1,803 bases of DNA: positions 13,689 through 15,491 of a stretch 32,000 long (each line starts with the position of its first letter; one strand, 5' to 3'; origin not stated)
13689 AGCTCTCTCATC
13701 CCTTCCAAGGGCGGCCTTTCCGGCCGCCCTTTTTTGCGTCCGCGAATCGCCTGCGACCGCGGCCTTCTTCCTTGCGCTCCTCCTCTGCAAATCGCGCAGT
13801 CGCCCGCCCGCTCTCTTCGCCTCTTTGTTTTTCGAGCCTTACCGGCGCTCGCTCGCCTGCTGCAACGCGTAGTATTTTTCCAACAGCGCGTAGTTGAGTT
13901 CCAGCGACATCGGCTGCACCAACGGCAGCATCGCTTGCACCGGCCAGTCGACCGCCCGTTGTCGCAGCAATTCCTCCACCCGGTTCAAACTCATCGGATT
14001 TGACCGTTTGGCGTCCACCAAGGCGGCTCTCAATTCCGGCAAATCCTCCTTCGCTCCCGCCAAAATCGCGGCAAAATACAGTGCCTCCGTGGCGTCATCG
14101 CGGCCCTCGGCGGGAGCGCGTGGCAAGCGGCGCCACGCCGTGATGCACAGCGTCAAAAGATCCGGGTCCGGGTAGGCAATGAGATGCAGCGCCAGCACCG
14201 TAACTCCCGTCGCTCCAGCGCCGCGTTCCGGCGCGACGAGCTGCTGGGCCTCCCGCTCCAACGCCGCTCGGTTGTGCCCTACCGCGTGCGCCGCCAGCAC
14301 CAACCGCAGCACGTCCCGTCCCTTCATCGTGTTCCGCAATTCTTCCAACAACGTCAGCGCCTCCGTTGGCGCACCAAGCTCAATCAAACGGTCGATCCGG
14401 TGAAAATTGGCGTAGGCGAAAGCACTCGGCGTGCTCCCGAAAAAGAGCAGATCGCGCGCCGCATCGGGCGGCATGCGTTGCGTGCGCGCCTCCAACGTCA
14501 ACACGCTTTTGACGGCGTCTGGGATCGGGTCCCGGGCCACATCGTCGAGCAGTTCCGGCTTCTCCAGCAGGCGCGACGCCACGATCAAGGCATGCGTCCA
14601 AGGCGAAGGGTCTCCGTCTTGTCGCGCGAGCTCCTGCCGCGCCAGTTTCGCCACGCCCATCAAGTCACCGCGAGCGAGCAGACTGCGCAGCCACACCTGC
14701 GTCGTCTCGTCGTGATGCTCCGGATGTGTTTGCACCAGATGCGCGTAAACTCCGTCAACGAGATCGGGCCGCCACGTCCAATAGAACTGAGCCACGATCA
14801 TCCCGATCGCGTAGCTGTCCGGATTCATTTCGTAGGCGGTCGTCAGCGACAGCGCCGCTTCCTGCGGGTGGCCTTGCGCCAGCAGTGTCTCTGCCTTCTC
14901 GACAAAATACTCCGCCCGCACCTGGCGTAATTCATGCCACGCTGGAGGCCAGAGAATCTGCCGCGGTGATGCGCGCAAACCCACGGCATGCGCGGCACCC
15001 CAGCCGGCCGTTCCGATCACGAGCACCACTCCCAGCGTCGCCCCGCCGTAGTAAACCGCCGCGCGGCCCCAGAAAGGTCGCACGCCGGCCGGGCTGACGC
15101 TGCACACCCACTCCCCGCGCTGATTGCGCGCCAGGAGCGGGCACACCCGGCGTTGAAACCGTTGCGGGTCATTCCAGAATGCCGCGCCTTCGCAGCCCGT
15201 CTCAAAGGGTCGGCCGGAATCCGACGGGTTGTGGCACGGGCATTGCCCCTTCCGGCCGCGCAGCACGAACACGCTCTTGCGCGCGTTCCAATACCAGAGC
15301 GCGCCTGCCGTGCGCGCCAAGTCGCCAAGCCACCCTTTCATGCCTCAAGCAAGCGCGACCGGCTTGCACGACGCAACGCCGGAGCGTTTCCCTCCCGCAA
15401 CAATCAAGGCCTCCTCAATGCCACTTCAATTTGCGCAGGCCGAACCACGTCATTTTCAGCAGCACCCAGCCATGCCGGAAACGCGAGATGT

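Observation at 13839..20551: Tightly coupled four-gene envelope glycosylation module, a candidate split PMT/TMTC-like periplasmic glycosylation system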

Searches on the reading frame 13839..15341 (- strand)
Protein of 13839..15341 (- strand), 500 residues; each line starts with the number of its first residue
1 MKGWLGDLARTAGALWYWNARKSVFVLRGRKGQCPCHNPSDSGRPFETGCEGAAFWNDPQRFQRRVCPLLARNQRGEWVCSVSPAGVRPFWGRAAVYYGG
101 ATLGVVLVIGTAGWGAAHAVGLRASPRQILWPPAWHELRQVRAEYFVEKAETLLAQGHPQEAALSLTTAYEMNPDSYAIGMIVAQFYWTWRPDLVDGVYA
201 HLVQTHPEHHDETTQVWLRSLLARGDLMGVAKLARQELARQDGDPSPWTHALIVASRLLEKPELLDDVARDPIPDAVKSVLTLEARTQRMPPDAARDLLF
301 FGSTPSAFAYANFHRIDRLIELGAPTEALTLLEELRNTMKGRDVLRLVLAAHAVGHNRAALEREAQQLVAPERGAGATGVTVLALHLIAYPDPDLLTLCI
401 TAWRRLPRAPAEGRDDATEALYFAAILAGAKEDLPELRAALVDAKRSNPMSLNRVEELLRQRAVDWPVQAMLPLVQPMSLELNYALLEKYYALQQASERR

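Call 3: search_protein_families(library=pfam, proteins=[window:13839-15341:-], max_evalue=0.1)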
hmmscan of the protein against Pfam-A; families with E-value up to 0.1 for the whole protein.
window:13839-15341:- (500 aa): 4 families
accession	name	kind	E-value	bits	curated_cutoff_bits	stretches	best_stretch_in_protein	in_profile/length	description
PF14559.12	TPR_19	-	0.00055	20.6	25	1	153-187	1-35/68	Tetratricopeptide repeat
PF13428.12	TPR_14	-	0.0061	17.6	23.5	0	148-179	6-37/44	Tetratricopeptide repeat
PF07719.23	TPR_2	-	0.01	16.4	27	1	143-175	1-33/34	Tetratricopeptide repeat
PF13432.12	TPR_16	-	0.099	13.6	32.7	1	149-187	3-41/65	Tetratricopeptide repeat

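Call 4: search_protein_families(library=ncbifam, proteins=[window:13839-15341:-], max_evalue=0.1)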
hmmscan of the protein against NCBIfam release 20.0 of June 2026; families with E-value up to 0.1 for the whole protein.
window:13839-15341:- (500 aa): 1 family
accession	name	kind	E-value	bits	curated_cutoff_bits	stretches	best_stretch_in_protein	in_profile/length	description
NF008755.0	PRK11788.1-3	equivalog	0.0066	15.8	430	0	139-182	176-219/388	lipopolysaccharide assembly protein LapB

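Call 14: find_homologous_proteins(query=window:13839-15341:-, max_evalue=0.001)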
Query window:13839-15341:- (500 aa): 219 proteins with E <= 0.001 among 8000 candidates; the best 120 are listed.
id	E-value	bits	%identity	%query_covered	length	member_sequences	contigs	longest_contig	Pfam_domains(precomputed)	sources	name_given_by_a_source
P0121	0.0e+0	1143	100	100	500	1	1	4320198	-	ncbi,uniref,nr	ncbi:hypothetical protein K0B96_15870 [Horticoccus luteus]|uniref:Uncharacterized protein n=1 Tax=Ho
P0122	6.6e-182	624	59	98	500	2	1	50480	-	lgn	-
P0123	9.3e-182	623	57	99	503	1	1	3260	PF14559.13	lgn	-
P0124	5.4e-161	555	54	99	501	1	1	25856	-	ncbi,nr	ncbi:MAG TPA: hypothetical protein VG710_02885 [Opitutus sp.]|nr:hypothetical protein [Opitutus sp.]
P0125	1.1e-159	551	53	99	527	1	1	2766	-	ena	-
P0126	1.9e-142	494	50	98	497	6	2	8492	-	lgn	-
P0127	1.3e-141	491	50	98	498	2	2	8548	PF14559.13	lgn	-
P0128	3.3e-140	486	49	98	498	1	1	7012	-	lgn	-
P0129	5.1e-139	482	51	98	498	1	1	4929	PF14559.13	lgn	-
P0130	8.6e-136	472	50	98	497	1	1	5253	PF14559.13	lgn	-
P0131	5.7e-135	469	48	100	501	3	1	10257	-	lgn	-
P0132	9.3e-135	468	48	98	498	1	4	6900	PF14559.13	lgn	-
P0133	1.4e-134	468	48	98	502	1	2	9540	-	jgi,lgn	jgi:hypothetical protein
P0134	1.5e-134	468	49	98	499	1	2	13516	-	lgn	-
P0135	3.8e-133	463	45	99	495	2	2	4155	-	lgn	-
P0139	2.0e-129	451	46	98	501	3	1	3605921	-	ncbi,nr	ncbi:MAG: hypothetical protein KF715_09810 [Candidatus Didemnitutus sp.]|nr:hypothetical protein [Ca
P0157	8.9e-123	429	45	98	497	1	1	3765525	PF14559.13,PF13428.13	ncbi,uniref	ncbi:tetratricopeptide repeat protein [Oleiharenicola lentus]|uniref:tetratricopeptide repeat protei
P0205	1.2e-112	395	40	100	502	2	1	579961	PF13428.13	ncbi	-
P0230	1.8e-99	352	42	96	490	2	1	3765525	-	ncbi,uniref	ncbi:tetratricopeptide repeat protein [Oleiharenicola lentus]|uniref:tetratricopeptide repeat protei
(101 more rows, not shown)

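Call 15: find_encoding_contigs(protein=P0157, flank=10000, max_places=1)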
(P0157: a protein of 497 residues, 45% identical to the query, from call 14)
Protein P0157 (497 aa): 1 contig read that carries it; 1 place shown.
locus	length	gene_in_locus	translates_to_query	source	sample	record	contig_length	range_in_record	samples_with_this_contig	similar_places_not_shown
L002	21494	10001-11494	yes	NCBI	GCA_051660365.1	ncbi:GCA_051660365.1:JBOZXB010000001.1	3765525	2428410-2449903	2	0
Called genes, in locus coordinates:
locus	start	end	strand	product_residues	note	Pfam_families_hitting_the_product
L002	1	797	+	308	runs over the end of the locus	PF01545:Cation_efflux, PF16916:ZT_dimer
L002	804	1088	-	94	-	-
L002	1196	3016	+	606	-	PF17297:PEPCK_N, PF00821:PEPCK_GTP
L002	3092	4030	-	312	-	-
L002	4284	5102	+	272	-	-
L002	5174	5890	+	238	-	PF08857:ParBc_2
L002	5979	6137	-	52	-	-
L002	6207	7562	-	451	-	PF00211:Guanylate_cyc (weak)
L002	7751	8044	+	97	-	PF04341:DUF485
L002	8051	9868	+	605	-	PF00474:SSF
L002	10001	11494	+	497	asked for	PF13428:TPR_14 (faint), PF14559:TPR_19 (faint)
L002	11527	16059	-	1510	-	PF12951:PATR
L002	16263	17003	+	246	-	-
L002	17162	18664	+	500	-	-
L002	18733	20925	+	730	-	-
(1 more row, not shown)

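Call 16: find_encoding_contigs(protein=P0230, flank=10000, max_places=1)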
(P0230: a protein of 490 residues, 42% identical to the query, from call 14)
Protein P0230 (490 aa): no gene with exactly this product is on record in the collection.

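Call 17: find_encoding_contigs(protein=P0205, flank=10000, max_places=1)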
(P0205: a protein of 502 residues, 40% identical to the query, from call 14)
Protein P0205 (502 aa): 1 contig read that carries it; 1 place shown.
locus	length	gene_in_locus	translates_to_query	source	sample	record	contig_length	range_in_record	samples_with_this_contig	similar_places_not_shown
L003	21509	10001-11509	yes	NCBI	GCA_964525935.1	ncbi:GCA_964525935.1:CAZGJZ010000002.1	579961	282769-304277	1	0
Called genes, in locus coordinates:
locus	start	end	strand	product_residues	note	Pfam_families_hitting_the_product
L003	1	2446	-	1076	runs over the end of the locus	PF07940:Hepar_II_III_C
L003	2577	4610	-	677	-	-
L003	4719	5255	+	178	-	PF11736:DUF3299 (weak)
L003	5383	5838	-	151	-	PF01842:ACT (faint), PF19571:ACT_8, PF22629:ACT_AHAS_ss (faint)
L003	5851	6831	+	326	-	PF01545:Cation_efflux, PF16916:ZT_dimer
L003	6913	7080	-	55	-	-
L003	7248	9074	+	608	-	PF17297:PEPCK_N, PF00821:PEPCK_GTP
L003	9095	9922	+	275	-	-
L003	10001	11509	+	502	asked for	PF13428:TPR_14 (faint)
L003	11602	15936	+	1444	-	PF12951:PATR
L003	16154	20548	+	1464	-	PF12951:PATR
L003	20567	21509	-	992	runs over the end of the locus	PF18083:PutA_N, PF01619:Pro_dh, PF00171:Aldedh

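Call 35: find_encoding_contigs(protein=P0122, flank=10000, max_places=1)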
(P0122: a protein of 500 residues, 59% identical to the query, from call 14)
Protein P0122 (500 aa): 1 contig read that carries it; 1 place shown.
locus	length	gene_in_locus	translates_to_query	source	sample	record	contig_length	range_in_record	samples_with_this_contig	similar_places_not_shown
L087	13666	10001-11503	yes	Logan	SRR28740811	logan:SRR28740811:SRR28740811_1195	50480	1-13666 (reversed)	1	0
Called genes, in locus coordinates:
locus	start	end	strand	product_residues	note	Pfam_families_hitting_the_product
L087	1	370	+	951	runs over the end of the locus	PF00047:ig (faint), PF07679:I-set, PF13927:Ig_3, PF07679:I-set, PF13895:Ig_2, PF13927:Ig_3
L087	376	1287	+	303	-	-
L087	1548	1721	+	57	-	-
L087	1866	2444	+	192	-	PF01467:CTP_transf_like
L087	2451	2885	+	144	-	PF02410:RsfS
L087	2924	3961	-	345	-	PF04338:DUF481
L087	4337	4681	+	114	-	PF07963:N_methyl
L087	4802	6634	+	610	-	PF13231:PMT_2 (weak)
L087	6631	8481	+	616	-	-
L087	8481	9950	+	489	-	PF05401:NodS (weak), PF13489:Methyltransf_23, PF08241:Methyltransf_11, PF08242:Methyltransf_12, PF13649:Methyltransf_25, PF13847:Methyltransf_31, PF00535:Glycos_transf_2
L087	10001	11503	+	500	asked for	-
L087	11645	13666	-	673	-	?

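Call 37: find_encoding_contigs(protein=P0139, flank=10000, max_places=1)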
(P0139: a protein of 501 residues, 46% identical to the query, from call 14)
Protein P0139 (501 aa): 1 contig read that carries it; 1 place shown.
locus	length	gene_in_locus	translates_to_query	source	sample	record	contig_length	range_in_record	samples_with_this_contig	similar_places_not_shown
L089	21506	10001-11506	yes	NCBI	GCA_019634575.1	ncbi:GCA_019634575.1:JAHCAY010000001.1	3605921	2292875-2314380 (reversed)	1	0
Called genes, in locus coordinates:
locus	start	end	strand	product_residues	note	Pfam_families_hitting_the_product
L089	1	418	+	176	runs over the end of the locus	PF11736:DUF3299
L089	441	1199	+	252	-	PF00165:HTH_AraC (faint), PF12833:HTH_18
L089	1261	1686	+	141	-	-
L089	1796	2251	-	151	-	PF01842:ACT (faint), PF19571:ACT_8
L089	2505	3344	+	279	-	PF01545:Cation_efflux, PF16916:ZT_dimer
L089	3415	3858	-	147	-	PF03795:YCII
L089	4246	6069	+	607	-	PF17297:PEPCK_N, PF00821:PEPCK_GTP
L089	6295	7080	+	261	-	-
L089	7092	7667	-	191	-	PF04306:DUF456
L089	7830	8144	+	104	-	PF04341:DUF485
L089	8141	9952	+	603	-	PF00474:SSF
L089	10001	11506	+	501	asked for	-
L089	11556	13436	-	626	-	PF07495:Y_Y_Y (faint)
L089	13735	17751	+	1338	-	PF12951:PATR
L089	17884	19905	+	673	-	PF05426:Alginate_lyase (weak), PF07940:Hepar_II_III_C (weak)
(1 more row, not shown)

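Call 63: predict_structure(alignment_id=A6)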
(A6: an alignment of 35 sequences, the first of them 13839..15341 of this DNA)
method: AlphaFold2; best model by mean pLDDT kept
length: 500 residues; sequences in the alignment: 35
mean_pLDDT: 89.5   pTM: 0.77
mean pLDDT of the five models: 89.5, 89.0, 88.7, 87.3, 86.5
residues with pLDDT >= 90: 323; 70-90: 154; 50-70: 22; < 50: 1
segments of 3 or more residues with pLDDT < 50: none
pLDDT, mean of each block of 10 residues (from residue 1): 73 92 93 86 86 87 92 92 91 91 92 93 91 91 93 87 91 93 84 90 96 93 90 96 93 96 97 95 96 96 87 96 96 92 94 96 93 81 96 96 84 85 92 91 80 77 60 70 90 81
secondary structure, 60 per line:
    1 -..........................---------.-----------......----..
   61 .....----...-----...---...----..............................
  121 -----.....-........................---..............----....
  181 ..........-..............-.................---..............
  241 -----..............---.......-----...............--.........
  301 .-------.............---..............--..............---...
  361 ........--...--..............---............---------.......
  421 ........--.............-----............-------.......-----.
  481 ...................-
elements in order: H2-27 H51-54 H59-65 E70-72 E78-80 H91-120 H126-130 H132-155 H159-172 H177-190 H192-205 H207-223 H227-240 H246-259 H263-269 H275-289 H292-301 H309-321 H325-338 H341-354 H358-368 H376-389 H393-404 H414-428 H431-443 H449-460 H468-474 H480-499

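Call 66: fold_search(model_id=the predicted structure, library=pdb)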
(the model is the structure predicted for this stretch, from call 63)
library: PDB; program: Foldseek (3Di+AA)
matches with E <= 10: 1219; with E <= 0.001: 4
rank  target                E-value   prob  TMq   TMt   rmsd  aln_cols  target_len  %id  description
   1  3ieg_A                6.3e-05  1.00  0.19  0.26  27.3       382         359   15  Crystal Structure of P58(IPK) TPR Domain at 2.5 A (released 2010-03-31)
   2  2y4t_A                3.2e-04  1.00  0.20  0.23  25.6       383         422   16  Crystal structure of the human co-chaperone P58(IPK) (released 2011-08-10)
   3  2y4t_B                3.9e-04  1.00  0.20  0.23  25.3       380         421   15  Crystal structure of the human co-chaperone P58(IPK) (released 2011-08-10)
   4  2y4u                  5.8e-04  1.00  0.20  0.23  25.4       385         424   15  Crystal structure of human P58(IPK) in space group P312 (released 2011-08-10)
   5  6gmh_Q                1.5e-03  1.00  0.27  0.18  13.5       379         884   13  Structure of activated transcription complex Pol II-DSIF-PAF-SPT6 (released 2018-08-22)
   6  5nnr_A                2.3e-03  1.00  0.24  0.19  17.4       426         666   14  Structure of Naa15/Naa10 bound to HypK-THB (released 2017-06-14)
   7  8dth_A                3.7e-03  1.00  0.25  0.18  17.5       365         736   13  Cryo-EM structure of Arabidopsis SPY alternative conformation 2 (released 2023-03-08)
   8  9pkq_B                3.7e-03  1.00  0.21  0.22  22.1       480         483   13  Structure of the cytoplasmic domain of unliganded human Tom70, open and closed conformations (released 2026-03-18)
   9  5nnr_D                3.9e-03  1.00  0.24  0.19  17.5       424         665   14  Structure of Naa15/Naa10 bound to HypK-THB (released 2017-06-14)
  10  8chy                  4.7e-03  1.00  0.22  0.34  14.0       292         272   14  Crystal structure of an 8-repeat consensus TPR superhelix with Zinc. (released 2024-02-21)
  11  8r6s_G                6.3e-03  1.00  0.32  0.23  13.2       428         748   12  Plastid-encoded RNA polymerase (Integrated model) (released 2024-03-13)
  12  7rqf_A                6.6e-03  1.00  0.32  0.31  11.2       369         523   13  Crystal Structure of LbcA (lipoprotein binding partner of CtpA) of Pseudomonas aeruginosa (released 2022-04-27)
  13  6voa_E                7.4e-03  1.00  0.24  0.29  15.7       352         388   12  Cryo-EM structure of the BBSome-ARL6 complex (released 2020-06-24)
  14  2vq2                  7.7e-03  1.00  0.22  0.39   9.6       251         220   13  Crystal structure of PilW, widely conserved type IV pilus biogenesis factor (released 2008-05-27)
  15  9pkq_A                7.7e-03  1.00  0.22  0.23  21.8       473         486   12  Structure of the cytoplasmic domain of unliganded human Tom70, open and closed conformations (released 2026-03-18)
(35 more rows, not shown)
